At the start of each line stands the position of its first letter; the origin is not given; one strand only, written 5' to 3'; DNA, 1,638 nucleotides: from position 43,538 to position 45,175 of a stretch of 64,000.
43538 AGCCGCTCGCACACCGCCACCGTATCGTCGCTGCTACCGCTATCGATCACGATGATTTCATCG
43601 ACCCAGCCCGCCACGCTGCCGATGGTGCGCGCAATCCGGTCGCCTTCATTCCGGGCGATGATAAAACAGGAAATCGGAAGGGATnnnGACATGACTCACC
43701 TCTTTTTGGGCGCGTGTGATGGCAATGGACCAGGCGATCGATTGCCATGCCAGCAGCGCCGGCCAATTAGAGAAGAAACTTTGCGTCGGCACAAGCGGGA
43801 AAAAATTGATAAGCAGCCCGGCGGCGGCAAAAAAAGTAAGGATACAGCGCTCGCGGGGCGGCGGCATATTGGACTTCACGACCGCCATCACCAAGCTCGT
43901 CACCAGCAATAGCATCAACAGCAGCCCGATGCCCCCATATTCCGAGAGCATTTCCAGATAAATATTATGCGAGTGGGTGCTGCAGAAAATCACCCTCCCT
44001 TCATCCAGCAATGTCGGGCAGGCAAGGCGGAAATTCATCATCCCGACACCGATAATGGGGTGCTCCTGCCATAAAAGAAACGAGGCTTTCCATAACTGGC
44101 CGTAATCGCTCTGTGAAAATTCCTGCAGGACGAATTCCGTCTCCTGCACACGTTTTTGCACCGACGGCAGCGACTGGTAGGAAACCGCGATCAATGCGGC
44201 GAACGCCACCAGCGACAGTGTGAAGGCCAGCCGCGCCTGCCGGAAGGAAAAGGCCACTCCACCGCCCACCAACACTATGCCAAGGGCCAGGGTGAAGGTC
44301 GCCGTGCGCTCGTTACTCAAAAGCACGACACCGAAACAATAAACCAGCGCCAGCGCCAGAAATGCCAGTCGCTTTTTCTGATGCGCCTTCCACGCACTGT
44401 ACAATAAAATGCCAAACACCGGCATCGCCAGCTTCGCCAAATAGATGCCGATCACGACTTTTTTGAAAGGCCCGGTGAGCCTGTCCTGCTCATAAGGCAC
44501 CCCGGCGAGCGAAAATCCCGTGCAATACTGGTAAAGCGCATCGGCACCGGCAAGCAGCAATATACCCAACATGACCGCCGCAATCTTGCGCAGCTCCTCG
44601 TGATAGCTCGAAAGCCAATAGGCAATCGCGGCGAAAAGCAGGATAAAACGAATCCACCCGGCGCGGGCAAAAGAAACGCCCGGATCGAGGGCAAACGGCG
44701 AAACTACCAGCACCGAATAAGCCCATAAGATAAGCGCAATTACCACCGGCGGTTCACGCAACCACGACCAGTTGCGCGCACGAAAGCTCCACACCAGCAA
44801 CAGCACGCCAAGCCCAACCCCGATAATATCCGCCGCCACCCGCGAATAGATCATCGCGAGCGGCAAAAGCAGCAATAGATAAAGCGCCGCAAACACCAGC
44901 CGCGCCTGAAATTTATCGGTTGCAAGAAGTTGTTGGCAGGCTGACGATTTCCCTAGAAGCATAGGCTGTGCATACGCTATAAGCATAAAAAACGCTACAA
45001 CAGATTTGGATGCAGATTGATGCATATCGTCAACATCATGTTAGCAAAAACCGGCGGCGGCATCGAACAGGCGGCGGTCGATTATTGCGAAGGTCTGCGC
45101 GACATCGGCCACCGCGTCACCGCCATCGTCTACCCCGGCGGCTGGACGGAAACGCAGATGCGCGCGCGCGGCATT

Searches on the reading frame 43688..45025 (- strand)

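Call 51: search_protein_families(library=ncbifam, proteins=[window:43688-45025:-], max_evalue=0.00001)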
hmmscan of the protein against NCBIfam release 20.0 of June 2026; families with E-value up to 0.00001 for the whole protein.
window:43688-45025:- (446 aa): 1 family
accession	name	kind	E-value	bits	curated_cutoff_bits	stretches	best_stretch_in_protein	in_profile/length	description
NF058641.1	TfpM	equivalog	1.2e-09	37.8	600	1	199-379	150-308/421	O-linking oligosaccharyltransferase TfpM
